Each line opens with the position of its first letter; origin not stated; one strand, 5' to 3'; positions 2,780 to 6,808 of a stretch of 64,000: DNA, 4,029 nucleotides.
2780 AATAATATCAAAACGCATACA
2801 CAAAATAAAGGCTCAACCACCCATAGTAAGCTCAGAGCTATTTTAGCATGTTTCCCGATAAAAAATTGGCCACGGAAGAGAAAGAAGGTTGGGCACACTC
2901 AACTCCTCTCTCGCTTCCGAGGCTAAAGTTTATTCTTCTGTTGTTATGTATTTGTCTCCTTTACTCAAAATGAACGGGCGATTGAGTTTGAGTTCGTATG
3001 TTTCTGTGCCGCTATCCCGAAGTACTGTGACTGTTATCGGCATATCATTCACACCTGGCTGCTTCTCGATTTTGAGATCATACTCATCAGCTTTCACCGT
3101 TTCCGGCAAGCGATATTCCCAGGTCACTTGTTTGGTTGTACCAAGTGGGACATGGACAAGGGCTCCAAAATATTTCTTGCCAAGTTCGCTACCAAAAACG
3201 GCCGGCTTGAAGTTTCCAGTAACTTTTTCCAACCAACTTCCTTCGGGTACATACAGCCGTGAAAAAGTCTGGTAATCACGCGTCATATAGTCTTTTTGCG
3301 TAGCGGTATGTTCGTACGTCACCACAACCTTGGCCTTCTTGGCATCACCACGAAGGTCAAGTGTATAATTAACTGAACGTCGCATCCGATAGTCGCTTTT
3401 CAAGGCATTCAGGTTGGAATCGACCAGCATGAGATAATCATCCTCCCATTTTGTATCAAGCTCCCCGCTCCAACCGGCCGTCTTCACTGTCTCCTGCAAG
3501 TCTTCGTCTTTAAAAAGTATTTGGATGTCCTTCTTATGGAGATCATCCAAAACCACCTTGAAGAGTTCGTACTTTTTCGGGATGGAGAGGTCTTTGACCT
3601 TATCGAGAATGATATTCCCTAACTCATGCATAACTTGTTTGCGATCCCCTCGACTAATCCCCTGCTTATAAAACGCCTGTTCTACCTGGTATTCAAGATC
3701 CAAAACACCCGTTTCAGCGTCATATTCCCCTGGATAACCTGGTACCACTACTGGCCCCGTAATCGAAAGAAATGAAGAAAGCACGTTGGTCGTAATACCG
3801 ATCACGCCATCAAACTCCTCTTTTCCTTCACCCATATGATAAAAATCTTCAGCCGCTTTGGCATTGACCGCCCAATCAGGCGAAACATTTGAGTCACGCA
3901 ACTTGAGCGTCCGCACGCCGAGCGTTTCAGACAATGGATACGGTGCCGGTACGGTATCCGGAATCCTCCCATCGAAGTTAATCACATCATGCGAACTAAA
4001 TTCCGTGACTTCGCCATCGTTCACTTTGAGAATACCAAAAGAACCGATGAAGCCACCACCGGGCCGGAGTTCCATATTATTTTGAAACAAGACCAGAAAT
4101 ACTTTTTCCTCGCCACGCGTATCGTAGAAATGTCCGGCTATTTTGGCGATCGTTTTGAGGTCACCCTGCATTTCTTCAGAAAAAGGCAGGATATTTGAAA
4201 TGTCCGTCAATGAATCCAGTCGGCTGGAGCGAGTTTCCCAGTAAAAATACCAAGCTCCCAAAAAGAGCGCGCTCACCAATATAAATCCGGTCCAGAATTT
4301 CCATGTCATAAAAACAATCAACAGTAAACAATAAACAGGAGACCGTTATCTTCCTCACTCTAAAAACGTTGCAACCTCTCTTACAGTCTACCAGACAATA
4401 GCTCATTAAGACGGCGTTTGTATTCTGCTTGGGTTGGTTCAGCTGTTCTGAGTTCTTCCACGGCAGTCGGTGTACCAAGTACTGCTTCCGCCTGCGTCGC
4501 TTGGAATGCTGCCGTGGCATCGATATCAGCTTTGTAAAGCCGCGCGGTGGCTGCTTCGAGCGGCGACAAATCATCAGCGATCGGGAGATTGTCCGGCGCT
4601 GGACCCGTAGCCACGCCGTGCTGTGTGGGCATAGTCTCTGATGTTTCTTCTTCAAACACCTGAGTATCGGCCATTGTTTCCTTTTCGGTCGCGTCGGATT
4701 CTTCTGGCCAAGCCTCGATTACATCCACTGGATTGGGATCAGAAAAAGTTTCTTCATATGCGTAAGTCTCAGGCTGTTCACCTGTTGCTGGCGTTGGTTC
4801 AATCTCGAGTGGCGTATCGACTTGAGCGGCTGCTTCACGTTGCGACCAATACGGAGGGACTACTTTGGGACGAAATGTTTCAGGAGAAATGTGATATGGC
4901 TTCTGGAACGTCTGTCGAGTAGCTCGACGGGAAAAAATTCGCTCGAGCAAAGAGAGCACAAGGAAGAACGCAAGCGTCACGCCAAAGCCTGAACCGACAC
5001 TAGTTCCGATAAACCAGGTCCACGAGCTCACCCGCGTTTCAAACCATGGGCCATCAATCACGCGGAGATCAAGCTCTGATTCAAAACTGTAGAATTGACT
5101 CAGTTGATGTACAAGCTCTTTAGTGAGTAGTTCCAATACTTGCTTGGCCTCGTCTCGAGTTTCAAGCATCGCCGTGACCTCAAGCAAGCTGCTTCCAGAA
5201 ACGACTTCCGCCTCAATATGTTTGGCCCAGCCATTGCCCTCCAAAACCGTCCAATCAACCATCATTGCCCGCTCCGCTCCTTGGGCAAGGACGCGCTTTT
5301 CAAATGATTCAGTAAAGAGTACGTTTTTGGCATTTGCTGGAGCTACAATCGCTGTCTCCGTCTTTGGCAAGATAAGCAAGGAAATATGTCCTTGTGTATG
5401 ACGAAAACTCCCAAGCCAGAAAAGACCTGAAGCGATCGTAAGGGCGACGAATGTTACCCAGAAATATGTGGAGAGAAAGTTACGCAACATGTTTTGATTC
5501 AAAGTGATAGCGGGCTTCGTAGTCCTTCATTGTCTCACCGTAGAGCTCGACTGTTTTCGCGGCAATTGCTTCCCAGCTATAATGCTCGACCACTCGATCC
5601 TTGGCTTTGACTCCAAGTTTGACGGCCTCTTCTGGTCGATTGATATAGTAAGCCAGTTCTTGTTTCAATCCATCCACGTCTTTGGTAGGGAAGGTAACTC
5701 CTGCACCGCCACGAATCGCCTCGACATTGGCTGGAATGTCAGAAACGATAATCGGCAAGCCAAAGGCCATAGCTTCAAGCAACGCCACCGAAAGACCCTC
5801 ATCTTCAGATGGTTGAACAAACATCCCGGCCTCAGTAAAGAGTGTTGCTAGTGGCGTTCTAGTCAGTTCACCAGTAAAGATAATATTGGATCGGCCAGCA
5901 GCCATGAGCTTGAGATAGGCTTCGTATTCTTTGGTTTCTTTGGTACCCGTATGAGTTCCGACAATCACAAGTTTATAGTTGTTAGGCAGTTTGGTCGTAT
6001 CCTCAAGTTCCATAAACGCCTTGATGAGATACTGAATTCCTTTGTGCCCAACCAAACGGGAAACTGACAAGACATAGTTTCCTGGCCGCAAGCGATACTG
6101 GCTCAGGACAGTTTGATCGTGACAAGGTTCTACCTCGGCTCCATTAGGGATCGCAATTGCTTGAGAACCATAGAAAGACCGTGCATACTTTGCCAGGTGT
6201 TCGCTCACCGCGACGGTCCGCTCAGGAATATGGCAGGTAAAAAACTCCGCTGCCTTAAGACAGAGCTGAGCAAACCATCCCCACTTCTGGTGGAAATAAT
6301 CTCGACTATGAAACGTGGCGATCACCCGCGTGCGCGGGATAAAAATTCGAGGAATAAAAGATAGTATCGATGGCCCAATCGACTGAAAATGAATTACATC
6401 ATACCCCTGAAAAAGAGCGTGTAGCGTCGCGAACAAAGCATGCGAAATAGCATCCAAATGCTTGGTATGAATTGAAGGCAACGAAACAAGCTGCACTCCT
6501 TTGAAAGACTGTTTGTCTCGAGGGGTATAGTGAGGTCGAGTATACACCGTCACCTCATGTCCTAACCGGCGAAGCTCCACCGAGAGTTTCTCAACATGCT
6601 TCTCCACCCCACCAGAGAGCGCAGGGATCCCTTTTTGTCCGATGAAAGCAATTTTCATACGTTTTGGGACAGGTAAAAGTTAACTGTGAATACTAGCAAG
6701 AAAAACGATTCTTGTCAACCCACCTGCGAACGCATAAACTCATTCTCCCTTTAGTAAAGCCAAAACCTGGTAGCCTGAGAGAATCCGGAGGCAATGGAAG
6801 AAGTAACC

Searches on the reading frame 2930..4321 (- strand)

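Call 77: search_protein_families(library=pfam, proteins=[window:2930-4321:-], max_evalue=0.00001)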
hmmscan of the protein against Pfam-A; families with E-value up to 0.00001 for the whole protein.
window:2930-4321:- (463 aa): 1 family
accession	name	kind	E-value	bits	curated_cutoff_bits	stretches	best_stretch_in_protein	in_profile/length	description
PF13196.11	DUF4012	-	8.4e-24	85.2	28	1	72-206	3-136/144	Protein of unknown function (DUF4012)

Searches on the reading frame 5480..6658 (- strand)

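Call 77: search_protein_families(library=pfam, proteins=[window:5480-6658:-], max_evalue=0.00001)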
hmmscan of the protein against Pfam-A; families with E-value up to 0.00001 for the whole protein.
window:5480-6658:- (392 aa): 6 families
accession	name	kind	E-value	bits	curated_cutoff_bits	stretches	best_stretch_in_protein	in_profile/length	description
PF00534.26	Glycos_transf_1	-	1.1e-30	106.8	26.4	1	194-354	16-171/172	Glycosyl transferases group 1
PF13692.12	Glyco_trans_1_4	-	5.8e-25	88.6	27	1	194-338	2-139/142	Glycosyl transferases group 1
PF13439.12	Glyco_transf_4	-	2.2e-22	80.3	28.5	1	16-176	2-168/170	Glycosyltransferase Family 4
PF13579.12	Glyco_trans_4_4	-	2e-14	54.6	29.7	1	16-173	1-158/158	Glycosyl transferase 4-like domain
PF20706.3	GT4-conflict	-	7e-10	38.9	26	1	147-307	149-312/385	Family 4 Glycosyltransferase in conflict systems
PF13524.12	Glyco_trans_1_2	-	7.8e-08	32.8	25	1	227-368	14-141/144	Glycosyl transferase-like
